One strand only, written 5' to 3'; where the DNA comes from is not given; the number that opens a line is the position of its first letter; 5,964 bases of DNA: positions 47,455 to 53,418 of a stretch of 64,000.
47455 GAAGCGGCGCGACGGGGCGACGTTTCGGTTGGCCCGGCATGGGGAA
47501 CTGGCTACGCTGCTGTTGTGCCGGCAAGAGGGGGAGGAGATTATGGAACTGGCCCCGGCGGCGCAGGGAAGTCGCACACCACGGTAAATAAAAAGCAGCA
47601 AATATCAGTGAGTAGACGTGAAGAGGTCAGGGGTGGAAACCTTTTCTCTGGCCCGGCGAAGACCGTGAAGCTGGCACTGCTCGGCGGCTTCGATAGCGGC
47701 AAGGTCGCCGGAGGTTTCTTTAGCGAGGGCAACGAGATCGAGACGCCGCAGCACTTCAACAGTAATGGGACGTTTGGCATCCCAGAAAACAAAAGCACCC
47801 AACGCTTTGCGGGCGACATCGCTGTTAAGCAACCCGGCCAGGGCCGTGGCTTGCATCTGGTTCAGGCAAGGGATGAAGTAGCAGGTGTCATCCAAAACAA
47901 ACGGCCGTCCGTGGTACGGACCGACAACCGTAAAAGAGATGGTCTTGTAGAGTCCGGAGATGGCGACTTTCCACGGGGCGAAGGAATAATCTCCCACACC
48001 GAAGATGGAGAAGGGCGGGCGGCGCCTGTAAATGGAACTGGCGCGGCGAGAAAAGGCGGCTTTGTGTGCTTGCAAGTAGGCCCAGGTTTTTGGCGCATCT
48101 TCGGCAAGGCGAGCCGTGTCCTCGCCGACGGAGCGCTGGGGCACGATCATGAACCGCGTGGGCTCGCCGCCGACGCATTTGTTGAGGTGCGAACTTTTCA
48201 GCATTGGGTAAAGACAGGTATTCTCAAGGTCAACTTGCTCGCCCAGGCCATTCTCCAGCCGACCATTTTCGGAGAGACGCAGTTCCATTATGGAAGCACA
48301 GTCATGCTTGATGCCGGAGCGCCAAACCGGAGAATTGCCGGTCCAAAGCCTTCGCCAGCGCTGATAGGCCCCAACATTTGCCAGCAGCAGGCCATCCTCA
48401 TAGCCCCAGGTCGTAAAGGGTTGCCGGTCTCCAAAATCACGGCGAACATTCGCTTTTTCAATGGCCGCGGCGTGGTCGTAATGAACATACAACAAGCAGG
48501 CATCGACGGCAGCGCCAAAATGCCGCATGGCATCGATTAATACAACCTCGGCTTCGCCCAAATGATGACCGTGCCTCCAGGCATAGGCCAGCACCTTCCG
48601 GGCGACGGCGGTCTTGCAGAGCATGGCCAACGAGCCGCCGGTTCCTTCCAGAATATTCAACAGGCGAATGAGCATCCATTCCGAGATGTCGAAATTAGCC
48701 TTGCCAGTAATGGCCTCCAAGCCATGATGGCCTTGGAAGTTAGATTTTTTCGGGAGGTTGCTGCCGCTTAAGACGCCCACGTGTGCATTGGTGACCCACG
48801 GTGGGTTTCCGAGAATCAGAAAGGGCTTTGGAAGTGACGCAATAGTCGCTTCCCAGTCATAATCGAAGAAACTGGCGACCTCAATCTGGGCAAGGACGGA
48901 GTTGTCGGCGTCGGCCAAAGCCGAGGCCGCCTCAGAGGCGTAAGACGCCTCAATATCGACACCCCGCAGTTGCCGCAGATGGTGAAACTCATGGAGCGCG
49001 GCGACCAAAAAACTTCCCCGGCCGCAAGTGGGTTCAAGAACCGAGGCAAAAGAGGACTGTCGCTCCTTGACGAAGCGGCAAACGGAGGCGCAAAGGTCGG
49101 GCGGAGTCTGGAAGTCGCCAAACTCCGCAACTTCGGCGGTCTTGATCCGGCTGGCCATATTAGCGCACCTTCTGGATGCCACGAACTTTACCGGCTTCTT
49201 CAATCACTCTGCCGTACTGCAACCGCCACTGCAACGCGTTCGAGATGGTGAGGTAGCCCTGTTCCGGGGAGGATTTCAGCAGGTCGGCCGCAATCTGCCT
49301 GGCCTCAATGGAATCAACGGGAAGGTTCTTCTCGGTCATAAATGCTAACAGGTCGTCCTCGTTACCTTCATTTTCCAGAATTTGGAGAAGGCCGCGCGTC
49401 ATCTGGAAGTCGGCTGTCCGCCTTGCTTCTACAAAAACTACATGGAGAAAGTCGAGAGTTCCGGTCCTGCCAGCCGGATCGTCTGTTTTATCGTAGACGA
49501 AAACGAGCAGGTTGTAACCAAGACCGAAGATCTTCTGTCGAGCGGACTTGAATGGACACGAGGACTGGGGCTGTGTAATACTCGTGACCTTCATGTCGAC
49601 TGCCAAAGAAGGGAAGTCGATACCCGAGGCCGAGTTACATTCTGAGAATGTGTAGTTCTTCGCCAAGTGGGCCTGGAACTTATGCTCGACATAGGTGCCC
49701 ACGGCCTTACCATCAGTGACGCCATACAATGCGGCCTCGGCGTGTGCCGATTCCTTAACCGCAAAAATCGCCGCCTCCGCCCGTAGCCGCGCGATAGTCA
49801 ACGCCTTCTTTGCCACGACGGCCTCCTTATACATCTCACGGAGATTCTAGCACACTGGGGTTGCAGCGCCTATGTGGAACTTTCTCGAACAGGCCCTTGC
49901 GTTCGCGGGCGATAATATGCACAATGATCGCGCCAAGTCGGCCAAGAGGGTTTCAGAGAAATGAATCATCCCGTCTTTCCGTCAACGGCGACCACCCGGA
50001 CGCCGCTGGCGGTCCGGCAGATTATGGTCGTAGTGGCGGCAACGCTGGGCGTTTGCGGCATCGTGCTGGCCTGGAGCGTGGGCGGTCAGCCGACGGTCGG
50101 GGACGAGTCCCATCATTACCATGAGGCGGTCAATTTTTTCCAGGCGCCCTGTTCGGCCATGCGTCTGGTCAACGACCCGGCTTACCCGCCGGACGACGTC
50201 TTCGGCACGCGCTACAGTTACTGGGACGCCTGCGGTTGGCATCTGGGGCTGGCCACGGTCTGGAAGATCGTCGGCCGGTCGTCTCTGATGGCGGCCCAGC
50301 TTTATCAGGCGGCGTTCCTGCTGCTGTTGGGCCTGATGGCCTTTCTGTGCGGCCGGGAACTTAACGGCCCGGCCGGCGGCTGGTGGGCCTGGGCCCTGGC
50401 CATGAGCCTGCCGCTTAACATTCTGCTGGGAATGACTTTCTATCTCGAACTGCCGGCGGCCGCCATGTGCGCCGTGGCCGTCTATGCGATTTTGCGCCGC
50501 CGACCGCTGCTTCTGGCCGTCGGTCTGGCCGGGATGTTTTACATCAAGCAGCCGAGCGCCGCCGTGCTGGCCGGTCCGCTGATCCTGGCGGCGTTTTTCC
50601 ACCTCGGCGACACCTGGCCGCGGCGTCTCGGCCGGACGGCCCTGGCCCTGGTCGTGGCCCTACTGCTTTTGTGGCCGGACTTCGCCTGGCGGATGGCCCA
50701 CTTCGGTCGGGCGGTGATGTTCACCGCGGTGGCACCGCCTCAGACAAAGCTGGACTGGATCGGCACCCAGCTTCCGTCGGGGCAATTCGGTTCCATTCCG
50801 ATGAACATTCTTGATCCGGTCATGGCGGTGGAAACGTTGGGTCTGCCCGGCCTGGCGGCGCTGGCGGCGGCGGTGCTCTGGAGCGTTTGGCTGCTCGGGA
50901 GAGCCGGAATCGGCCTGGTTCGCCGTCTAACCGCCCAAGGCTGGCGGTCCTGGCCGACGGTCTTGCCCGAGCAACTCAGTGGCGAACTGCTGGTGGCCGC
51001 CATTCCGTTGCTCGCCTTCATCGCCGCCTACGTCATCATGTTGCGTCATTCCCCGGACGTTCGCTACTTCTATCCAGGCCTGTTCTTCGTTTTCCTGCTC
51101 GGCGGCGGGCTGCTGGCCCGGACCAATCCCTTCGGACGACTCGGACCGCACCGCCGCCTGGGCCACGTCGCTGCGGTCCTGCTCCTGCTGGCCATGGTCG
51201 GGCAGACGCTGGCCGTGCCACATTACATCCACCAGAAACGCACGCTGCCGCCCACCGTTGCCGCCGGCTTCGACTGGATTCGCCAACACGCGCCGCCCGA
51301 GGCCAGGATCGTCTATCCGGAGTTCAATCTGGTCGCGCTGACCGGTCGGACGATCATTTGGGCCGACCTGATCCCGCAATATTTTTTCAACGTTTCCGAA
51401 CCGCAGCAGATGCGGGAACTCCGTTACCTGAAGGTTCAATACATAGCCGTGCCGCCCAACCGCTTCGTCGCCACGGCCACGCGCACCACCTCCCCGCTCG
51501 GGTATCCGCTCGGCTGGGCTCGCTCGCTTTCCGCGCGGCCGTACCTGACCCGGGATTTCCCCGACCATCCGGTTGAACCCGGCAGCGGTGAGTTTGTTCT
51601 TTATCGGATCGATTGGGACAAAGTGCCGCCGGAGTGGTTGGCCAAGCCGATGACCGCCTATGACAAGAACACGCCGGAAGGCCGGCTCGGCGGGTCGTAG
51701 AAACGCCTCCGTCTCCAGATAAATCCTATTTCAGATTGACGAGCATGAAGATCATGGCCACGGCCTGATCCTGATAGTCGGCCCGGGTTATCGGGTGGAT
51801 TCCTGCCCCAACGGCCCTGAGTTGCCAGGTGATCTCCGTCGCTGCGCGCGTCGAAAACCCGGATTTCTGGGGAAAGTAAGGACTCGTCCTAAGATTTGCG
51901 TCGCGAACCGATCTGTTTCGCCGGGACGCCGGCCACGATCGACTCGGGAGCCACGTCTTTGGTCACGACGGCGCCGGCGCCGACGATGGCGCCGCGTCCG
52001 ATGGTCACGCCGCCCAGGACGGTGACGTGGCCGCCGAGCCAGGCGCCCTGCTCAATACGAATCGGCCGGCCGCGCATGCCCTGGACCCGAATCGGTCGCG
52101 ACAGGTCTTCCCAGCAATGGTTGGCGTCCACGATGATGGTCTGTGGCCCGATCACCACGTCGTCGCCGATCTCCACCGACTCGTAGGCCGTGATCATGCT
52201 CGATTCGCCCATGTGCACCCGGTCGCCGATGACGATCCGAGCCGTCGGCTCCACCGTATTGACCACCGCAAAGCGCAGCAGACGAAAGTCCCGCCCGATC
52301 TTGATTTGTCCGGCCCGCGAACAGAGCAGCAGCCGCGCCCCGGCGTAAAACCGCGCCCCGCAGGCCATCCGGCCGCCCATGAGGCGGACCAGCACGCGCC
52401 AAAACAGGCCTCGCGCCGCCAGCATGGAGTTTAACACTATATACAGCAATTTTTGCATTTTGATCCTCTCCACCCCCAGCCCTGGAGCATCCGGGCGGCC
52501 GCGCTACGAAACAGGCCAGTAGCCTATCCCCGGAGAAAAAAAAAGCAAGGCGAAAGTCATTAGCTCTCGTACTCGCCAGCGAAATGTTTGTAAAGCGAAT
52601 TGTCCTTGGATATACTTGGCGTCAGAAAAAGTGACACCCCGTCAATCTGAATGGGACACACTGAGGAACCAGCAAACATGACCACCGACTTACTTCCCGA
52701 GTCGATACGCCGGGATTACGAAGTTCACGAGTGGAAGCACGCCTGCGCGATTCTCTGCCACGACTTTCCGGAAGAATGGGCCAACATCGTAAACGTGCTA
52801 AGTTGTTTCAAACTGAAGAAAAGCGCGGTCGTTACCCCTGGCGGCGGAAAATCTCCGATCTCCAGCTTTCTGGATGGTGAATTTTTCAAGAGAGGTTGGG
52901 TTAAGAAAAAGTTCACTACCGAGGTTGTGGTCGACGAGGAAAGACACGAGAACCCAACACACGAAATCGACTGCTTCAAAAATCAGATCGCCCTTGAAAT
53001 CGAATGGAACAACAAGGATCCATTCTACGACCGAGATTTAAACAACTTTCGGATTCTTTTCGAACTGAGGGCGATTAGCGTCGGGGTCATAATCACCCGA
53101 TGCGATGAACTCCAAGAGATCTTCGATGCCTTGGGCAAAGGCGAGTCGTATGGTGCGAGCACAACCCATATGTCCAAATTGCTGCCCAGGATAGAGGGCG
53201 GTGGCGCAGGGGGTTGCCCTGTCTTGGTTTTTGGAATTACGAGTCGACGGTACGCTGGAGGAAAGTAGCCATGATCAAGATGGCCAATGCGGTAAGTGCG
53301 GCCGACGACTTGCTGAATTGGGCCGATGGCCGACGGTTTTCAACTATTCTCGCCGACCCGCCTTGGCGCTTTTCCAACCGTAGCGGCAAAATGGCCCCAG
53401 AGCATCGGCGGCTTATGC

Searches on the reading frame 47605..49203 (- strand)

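Call 46: search_protein_families(library=pfam, proteins=[window:47605-49203:-], max_evalue=0.001)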
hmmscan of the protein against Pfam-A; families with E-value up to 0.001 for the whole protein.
window:47605-49203:- (532 aa): 1 family
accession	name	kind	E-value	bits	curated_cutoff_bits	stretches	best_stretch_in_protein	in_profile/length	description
PF02384.22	N6_Mtase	-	0.0004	20.2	20.4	1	24-178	21-167/311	N-6 DNA Methylase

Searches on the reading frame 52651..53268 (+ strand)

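Call 5: search_protein_families(library=pfam, proteins=[window:52651-53268:+], max_evalue=0.1)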
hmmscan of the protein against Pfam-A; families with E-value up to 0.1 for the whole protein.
window:52651-53268:+ (205 aa): 2 families
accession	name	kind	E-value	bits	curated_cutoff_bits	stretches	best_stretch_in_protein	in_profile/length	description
PF09195.17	Endonuc-BglII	-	5.3e-43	147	26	1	30-197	1-163/163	Restriction endonuclease BglII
PF15037.11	IL17_R_N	-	0.0064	15.9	27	1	106-154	91-140/389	Interleukin-17 receptor extracellular region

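Call 6: search_protein_families(library=ncbifam, proteins=[window:52651-53268:+], max_evalue=0.1)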
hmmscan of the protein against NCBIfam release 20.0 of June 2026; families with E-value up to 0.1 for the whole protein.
window:52651-53268:+ (205 aa): 0 families
